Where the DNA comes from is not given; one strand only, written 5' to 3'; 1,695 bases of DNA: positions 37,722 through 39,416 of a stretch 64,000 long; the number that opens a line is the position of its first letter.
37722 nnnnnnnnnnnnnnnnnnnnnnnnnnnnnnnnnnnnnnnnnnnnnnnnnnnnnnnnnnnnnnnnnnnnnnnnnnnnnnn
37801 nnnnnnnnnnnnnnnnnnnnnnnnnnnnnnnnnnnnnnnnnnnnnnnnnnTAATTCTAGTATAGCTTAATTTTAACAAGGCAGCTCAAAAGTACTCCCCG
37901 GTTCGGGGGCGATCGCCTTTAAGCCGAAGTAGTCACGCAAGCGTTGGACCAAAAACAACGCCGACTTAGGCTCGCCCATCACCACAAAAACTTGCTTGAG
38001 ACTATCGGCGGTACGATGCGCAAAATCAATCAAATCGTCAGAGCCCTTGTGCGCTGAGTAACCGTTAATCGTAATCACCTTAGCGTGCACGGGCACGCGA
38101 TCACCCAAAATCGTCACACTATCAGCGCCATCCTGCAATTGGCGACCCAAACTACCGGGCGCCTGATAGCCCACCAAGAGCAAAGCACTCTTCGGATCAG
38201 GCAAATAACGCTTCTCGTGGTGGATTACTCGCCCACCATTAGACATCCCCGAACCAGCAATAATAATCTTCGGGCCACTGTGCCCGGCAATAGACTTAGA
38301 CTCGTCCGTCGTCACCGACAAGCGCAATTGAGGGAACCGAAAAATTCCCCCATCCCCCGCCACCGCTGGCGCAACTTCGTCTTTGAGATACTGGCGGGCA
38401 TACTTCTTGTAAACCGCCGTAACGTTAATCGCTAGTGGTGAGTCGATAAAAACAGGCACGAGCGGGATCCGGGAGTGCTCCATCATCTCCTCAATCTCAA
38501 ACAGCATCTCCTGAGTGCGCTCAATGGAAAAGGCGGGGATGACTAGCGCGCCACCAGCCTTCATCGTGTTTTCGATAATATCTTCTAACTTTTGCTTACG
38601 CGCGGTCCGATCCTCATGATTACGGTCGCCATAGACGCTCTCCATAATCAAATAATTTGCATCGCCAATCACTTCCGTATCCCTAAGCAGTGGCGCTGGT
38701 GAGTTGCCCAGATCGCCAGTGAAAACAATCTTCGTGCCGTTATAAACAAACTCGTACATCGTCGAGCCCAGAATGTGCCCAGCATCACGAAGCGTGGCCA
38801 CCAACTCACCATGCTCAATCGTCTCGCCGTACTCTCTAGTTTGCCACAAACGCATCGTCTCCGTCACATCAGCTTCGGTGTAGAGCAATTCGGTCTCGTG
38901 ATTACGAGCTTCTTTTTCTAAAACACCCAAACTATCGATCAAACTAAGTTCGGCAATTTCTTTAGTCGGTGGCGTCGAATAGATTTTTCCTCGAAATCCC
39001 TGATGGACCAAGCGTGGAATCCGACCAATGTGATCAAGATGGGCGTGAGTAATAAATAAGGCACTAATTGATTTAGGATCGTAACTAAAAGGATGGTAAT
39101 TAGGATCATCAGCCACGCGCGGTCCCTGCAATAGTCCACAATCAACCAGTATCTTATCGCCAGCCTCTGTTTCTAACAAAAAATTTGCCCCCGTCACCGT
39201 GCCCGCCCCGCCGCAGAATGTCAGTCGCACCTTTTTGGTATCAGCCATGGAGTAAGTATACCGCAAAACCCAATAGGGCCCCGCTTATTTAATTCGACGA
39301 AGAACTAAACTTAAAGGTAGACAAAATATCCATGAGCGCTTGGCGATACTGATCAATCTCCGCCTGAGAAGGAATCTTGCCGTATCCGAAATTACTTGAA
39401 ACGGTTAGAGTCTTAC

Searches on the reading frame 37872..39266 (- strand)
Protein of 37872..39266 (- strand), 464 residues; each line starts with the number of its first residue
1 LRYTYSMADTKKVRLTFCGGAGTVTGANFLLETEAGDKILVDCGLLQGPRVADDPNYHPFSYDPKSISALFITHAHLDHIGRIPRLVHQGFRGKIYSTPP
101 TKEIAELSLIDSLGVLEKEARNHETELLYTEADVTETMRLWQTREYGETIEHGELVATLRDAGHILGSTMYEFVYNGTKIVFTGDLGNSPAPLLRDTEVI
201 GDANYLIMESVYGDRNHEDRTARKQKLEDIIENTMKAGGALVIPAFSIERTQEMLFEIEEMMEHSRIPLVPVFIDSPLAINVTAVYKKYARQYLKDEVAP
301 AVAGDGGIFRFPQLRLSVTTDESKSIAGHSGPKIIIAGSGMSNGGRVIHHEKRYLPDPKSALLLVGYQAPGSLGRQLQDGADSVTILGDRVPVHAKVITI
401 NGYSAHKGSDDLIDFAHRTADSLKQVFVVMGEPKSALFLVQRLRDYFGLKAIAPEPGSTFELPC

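Call 43: search_protein_families(library=pfam, proteins=[window:37872-39266:-], max_evalue=0.0001)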
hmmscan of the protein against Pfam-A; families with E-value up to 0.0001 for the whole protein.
window:37872-39266:- (464 aa): 5 families
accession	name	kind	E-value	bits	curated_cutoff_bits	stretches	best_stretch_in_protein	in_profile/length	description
PF10996.14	Beta-Casp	-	2.4e-34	118.8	27.7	1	251-377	1-120/120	Beta-Casp domain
PF00753.33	Lactamase_B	-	1.4e-12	48.4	22.7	1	29-205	9-162/196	Metallo-beta-lactamase superfamily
PF16661.11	Lactamase_B_6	-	2.3e-10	40.6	27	1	31-189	2-165/193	Metallo-beta-lactamase superfamily domain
PF07521.17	RMMBL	-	4.1e-09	36.7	21.6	1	390-454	1-63/63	Zn-dependent metallo-hydrolase RNA specificity domain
PF12706.13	Lactamase_B_2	-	7.3e-08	32.7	27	1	38-209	2-163/200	Beta-lactamase superfamily domain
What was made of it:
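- The window encodes a beta-CASP/RMMBL RNase-like protein (37872-39266, call 43).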
